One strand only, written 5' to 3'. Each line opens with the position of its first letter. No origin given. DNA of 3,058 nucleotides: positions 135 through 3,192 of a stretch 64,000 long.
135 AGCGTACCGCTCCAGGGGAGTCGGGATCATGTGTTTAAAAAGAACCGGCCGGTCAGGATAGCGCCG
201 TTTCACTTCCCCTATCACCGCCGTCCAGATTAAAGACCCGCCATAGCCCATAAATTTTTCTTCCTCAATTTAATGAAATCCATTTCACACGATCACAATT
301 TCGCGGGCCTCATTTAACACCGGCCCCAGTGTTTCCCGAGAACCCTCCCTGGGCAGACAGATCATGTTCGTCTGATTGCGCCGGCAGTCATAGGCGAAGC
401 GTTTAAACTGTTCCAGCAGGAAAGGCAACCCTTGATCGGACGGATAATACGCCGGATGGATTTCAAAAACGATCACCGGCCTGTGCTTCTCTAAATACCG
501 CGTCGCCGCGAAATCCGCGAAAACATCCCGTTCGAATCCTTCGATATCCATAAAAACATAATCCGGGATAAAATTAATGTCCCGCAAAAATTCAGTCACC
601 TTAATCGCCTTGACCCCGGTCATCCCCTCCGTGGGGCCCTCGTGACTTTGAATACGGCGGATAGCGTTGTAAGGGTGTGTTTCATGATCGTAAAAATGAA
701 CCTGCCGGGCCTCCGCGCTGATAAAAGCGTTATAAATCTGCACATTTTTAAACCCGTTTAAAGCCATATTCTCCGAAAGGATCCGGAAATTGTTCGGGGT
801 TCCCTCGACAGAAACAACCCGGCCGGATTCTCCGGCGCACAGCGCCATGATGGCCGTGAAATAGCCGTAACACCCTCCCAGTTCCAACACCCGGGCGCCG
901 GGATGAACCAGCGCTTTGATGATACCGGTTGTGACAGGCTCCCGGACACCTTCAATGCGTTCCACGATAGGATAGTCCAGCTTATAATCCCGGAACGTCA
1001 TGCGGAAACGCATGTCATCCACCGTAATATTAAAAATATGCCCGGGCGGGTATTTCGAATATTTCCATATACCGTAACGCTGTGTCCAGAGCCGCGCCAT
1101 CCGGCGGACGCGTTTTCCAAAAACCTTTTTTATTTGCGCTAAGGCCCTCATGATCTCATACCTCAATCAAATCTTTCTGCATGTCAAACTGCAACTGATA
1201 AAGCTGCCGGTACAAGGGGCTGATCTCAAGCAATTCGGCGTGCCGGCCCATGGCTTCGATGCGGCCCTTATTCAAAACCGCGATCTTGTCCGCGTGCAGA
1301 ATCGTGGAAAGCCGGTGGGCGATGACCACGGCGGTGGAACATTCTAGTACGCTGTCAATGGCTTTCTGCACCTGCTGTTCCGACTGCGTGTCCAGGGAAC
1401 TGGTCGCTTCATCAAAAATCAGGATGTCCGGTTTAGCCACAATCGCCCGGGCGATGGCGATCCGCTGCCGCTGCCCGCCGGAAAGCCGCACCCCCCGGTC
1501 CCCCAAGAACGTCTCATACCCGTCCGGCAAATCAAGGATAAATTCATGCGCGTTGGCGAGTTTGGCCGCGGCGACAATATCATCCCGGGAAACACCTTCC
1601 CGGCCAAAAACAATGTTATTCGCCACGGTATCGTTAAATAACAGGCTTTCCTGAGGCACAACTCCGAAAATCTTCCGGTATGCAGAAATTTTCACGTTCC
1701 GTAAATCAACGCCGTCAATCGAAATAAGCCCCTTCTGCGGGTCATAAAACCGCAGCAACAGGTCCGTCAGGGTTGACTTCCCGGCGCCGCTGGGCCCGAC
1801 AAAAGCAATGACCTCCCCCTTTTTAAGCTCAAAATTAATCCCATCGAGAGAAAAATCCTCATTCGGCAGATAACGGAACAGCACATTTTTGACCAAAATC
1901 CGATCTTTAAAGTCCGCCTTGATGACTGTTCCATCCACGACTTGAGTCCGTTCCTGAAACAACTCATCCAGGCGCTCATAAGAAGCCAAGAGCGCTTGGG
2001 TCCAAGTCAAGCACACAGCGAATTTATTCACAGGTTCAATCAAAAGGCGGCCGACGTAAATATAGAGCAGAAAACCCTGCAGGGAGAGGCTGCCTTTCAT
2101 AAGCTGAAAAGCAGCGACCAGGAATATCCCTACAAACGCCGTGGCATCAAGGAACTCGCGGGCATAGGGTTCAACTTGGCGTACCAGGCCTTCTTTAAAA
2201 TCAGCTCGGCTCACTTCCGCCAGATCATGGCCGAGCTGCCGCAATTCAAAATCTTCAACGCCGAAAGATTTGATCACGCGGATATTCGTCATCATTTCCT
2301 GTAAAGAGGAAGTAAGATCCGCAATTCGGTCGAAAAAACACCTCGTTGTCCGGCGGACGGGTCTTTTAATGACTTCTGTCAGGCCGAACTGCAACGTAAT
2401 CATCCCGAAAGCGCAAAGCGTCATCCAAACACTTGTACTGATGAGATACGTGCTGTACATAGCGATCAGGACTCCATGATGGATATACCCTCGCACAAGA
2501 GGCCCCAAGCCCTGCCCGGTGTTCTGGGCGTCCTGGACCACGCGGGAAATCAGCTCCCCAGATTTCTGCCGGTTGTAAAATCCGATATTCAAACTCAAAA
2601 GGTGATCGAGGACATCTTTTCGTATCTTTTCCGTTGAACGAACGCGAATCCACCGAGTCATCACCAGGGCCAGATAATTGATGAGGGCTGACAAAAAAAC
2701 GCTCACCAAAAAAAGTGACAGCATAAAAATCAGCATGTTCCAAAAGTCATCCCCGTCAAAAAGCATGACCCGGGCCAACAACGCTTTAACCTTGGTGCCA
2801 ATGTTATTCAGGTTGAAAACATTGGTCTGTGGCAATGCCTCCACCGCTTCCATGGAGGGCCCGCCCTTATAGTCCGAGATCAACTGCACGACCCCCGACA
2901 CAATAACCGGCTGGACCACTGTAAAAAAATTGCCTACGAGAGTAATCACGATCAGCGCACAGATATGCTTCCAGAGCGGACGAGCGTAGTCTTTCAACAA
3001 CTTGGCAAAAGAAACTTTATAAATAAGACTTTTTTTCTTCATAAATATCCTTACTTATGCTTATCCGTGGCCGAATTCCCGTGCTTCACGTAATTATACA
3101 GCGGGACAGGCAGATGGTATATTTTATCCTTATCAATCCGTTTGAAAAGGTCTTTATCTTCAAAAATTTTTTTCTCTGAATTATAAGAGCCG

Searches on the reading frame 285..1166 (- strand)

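Call 7: search_protein_families(library=pfam, proteins=[window:285-1166:-], max_evalue=0.001)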
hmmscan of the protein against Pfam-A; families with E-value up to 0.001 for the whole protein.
window:285-1166:- (293 aa): 3 families
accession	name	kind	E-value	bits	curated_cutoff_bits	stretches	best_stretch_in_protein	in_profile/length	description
PF05050.19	Methyltransf_21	-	2.6e-11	44.4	22.7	1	100-252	6-164/173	Methyltransferase FkbM domain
PF01135.25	PCMT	-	9.6e-08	32.5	20.3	1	87-145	71-129/210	Protein-L-isoaspartate(D-aspartate) O-methyltransferase (PCMT)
PF02475.24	TRM5-TYW2_MTfase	-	5.1e-05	23.7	28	1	83-143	30-89/164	TRM5/TYW2 methyltransferase domain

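Call 50: search_protein_families(library=ncbifam, proteins=[window:285-1166:-], max_evalue=1e-8)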
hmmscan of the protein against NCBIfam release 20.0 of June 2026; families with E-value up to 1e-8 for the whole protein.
window:285-1166:- (293 aa): 1 family
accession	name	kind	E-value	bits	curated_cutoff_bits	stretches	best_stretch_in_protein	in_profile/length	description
TIGR01444.1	fkbM_fam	subfamily_domain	5.3e-20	72.3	37.7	1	93-237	2-143/143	FkbM family methyltransferase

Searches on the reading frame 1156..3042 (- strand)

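Call 7: search_protein_families(library=pfam, proteins=[window:1156-3042:-], max_evalue=0.001)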
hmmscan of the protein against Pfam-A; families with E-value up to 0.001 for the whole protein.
window:1156-3042:- (628 aa): 4 families
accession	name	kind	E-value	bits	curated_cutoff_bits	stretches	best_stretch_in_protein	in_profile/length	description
PF00005.33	ABC_tran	-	7.5e-33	114.5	25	1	399-548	1-137/137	ABC transporter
PF00664.28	ABC_membrane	-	4.2e-29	102.5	28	1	28-328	2-264/274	ABC transporter transmembrane region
PF02463.25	SMC_N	-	1.4e-05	25.1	40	0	519-589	136-210/220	RecF/RecN/SMC N terminal domain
PF03193.22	RsgA_GTPase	-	0.00088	19.6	30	0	399-431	97-128/174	RsgA GTPase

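Call 50: search_protein_families(library=ncbifam, proteins=[window:1156-3042:-], max_evalue=1e-8)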
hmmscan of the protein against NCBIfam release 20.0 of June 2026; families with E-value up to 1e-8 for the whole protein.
window:1156-3042:- (628 aa): 174 families (the best 25 are shown)
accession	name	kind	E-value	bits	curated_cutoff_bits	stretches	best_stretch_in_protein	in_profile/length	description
NF045513.1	HepA_fam_ABC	equivalog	5.7e-118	394.9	725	1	78-618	69-609/610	heterocyst formation ABC transporter subunit HepA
TIGR02204.1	MsbA_rel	hypoth_equivalog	1.9e-117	393.3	780.4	1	53-619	11-576/576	ABC transporter, permease/ATP-binding protein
TIGR02203.1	MsbA_lipidA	equivalog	2.5e-113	379.6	602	1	61-620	47-571/572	lipid A export permease/ATP-binding protein MsbA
TIGR00958.1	3a01208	subfamily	1e-98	331.5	874.6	1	100-614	200-710/711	antigen peptide transporter 2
TIGR01846.1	type_I_sec_HlyB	subfamily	6.1e-98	328.9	725.55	1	106-619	184-693/694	type I secretion system permease/ATPase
NF052233.1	CphA_assoc_ABC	equivalog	1.9e-97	327.4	880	1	105-621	230-746/766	cyanophycin metabolism-associated ABC transporter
NF008381.0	PRK11176.1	equivalog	3.8e-97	326.1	867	1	102-620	62-581/582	lipid A ABC transporter ATP-binding protein/permease MsbA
TIGR03797.1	NHLM_micro_ABC2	equivalog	1.5e-91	308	709.4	1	107-618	178-685/686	NHLP bacteriocin export ABC transporter permease/ATPase subunit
TIGR03796.1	NHLM_micro_ABC1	equivalog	2.4e-86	290.5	853.3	1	102-614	191-708/710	NHLP family bacteriocin export ABC transporter peptidase/permease/ATPase subunit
NF010178.0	PRK13657.1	equivalog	3.2e-86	290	733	1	30-621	24-573/588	glucan ABC transporter ATP-binding protein/ permease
NF008055.0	PRK10789.1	equivalog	9.7e-81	271.9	845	1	108-618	60-571/590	SmdA family multidrug ABC transporter permease/ATP-binding protein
TIGR03375.1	type_I_sec_LssB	subfamily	2.9e-79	267.1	693.1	1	192-606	276-690/696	type I secretion system permease/ATPase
TIGR01193.1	bacteriocin_ABC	subfamily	9.4e-72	242.6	523.85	1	107-616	197-707/708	peptide cleavage/export ABC transporter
NF008056.1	PRK10790.1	equivalog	4e-71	240.3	746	1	108-620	68-577/584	SmdB family multidrug efflux ABC transporter permease/ATP-binding protein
TIGR01842.1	type_I_sec_PrtD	subfamily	3.7e-70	237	510.15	1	108-605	46-541/544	type I secretion system permease/ATPase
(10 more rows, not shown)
